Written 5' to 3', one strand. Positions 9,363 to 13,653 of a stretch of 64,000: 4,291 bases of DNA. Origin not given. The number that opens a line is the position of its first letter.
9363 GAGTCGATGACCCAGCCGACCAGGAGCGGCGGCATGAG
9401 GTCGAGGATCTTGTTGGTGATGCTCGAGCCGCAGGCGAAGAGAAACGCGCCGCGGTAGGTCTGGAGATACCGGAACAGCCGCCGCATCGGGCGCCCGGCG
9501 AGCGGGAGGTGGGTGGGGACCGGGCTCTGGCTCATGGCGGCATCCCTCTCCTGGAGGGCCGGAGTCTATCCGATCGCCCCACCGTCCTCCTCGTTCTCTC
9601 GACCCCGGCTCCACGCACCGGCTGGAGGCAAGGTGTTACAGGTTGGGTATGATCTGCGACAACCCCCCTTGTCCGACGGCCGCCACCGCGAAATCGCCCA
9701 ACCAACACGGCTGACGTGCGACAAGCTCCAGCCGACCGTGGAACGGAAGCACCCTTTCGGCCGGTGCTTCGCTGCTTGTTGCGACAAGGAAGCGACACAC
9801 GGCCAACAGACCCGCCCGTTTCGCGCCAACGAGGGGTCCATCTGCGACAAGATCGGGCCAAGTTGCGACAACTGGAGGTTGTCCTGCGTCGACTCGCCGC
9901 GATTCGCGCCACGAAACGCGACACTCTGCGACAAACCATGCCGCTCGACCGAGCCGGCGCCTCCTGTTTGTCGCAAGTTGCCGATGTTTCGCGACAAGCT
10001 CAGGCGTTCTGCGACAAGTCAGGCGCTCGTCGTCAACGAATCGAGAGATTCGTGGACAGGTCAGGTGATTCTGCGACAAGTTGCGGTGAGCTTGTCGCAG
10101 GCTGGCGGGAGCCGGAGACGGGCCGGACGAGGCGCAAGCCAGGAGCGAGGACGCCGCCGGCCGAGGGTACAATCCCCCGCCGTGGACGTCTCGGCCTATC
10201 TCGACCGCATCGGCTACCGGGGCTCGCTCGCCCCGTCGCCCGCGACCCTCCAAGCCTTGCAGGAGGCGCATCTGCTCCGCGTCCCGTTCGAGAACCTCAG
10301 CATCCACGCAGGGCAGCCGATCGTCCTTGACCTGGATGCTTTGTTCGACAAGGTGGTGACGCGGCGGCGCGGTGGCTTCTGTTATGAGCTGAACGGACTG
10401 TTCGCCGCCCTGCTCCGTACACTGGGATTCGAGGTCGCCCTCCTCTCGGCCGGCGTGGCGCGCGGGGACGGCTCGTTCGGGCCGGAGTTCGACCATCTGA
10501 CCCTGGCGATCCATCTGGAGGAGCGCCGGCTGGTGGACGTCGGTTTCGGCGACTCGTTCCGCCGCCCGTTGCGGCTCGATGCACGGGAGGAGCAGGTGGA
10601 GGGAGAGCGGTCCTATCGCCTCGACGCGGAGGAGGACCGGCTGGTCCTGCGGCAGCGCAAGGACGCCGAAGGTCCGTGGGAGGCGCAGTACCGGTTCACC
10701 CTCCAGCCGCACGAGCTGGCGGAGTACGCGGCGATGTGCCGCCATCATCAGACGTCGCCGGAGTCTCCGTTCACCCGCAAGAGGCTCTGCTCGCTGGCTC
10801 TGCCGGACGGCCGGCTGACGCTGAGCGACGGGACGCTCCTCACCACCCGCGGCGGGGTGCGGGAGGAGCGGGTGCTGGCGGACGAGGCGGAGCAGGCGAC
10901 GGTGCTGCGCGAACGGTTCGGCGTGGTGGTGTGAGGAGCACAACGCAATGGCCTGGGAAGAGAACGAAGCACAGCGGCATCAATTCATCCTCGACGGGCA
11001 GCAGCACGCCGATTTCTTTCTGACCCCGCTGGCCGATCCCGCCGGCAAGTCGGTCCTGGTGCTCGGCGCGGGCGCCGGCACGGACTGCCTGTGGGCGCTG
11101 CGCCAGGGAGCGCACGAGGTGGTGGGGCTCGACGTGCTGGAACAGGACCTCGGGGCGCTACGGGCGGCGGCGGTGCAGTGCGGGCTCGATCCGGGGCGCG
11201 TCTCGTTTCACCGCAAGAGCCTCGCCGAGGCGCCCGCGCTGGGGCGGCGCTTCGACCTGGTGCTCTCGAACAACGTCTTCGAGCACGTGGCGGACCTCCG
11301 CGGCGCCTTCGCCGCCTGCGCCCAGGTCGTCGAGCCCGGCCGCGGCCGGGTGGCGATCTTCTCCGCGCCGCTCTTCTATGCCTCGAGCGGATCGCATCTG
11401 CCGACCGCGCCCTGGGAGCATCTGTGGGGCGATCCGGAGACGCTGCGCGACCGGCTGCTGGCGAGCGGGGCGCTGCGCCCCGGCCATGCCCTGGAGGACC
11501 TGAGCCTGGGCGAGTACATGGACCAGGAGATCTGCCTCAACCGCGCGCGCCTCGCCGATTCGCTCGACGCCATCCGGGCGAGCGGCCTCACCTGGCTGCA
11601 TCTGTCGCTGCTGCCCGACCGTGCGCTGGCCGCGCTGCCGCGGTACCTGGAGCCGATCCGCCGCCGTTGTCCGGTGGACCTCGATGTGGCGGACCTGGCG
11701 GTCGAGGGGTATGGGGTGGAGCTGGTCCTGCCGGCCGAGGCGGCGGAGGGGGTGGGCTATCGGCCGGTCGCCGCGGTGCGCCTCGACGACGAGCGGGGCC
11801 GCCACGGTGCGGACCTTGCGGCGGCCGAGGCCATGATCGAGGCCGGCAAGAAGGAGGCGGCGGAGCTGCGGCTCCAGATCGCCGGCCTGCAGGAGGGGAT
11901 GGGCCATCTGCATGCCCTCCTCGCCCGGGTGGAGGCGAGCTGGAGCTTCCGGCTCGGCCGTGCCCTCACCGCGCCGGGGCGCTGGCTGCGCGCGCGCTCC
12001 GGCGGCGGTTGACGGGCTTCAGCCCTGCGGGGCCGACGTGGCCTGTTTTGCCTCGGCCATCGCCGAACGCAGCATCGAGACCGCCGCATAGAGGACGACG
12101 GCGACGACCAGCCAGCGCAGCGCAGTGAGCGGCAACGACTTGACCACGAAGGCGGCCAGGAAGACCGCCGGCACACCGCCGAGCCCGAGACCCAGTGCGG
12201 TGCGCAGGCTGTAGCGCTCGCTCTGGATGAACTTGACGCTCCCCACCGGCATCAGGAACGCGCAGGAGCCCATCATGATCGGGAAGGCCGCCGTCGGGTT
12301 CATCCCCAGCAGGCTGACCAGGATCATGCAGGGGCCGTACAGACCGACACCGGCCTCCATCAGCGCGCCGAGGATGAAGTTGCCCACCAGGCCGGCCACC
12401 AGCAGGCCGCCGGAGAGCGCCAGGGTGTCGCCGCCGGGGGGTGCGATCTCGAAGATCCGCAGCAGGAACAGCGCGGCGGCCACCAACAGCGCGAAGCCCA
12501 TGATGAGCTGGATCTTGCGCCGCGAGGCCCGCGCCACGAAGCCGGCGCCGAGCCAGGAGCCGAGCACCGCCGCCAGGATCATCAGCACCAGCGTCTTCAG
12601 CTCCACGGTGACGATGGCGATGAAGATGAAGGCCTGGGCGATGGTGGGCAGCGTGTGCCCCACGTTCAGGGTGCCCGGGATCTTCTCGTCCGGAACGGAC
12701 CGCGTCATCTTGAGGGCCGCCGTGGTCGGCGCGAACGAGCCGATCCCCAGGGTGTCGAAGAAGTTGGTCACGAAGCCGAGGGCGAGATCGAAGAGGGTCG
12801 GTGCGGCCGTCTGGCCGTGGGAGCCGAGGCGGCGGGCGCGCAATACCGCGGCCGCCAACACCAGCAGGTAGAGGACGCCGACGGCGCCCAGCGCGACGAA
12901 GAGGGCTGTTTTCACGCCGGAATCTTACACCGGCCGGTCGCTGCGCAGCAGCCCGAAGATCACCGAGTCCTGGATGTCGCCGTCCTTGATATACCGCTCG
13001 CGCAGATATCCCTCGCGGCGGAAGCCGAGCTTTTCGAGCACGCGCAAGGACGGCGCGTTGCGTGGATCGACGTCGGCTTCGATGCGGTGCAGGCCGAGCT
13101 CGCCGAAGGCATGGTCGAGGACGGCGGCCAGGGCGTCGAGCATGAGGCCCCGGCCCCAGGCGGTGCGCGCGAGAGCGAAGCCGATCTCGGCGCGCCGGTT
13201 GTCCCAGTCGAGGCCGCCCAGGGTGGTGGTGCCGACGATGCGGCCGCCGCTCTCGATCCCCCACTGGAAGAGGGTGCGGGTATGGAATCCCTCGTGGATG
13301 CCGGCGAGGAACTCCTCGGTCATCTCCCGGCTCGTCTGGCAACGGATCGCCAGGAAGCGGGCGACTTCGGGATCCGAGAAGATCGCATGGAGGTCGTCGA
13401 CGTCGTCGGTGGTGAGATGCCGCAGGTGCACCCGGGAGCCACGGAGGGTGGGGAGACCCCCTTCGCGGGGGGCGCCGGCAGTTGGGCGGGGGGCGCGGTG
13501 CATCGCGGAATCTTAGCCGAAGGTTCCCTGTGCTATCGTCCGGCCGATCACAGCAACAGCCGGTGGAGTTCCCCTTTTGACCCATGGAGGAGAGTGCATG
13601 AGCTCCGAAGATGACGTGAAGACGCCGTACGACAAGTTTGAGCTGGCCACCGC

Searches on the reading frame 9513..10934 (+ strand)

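Call 33: search_protein_families(library=pfam, proteins=[window:9513-10934:+], max_evalue=0.001)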
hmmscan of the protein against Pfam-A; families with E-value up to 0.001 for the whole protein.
window:9513-10934:+ (473 aa): 1 family
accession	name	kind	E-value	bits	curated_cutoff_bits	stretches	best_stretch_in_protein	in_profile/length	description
PF00797.23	Acetyltransf_2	-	2.1e-64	218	22.8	1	245-473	4-235/240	N-acetyltransferase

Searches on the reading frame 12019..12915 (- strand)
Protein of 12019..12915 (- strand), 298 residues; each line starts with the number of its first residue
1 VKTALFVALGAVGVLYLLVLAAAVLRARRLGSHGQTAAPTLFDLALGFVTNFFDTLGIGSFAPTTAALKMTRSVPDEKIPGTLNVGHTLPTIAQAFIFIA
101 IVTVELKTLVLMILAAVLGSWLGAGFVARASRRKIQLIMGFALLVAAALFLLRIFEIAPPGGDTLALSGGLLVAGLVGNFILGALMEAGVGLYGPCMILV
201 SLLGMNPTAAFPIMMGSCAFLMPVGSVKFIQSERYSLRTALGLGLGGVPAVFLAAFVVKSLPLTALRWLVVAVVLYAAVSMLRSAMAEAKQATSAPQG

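Call 33: search_protein_families(library=pfam, proteins=[window:12019-12915:-], max_evalue=0.001)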
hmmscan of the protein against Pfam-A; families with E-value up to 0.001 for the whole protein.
window:12019-12915:- (298 aa): 1 family
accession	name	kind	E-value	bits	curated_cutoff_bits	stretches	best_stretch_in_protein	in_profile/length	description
PF01925.25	TauE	-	9.5e-17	61.9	32.6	2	14-148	97-235/237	Sulfite exporter TauE/SafE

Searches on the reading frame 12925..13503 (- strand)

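Call 33: search_protein_families(library=pfam, proteins=[window:12925-13503:-], max_evalue=0.001)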
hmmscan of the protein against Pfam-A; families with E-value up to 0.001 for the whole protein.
window:12925-13503:- (192 aa): 4 families
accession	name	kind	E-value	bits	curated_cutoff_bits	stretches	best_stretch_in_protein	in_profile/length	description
PF13302.13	Acetyltransf_3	-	3.3e-35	122.2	25.4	1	24-162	1-138/138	Acetyltransferase (GNAT) domain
PF00583.31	Acetyltransf_1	-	1.8e-14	54.4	20.7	1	60-161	16-116/116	Acetyltransferase (GNAT) family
PF13420.13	Acetyltransf_4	-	1.1e-11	45.4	24.3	1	27-181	1-154/155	Acetyltransferase (GNAT) domain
PF13523.12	Acetyltransf_8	-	1.5e-06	28.3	27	1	105-165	80-141/145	Acetyltransferase (GNAT) domain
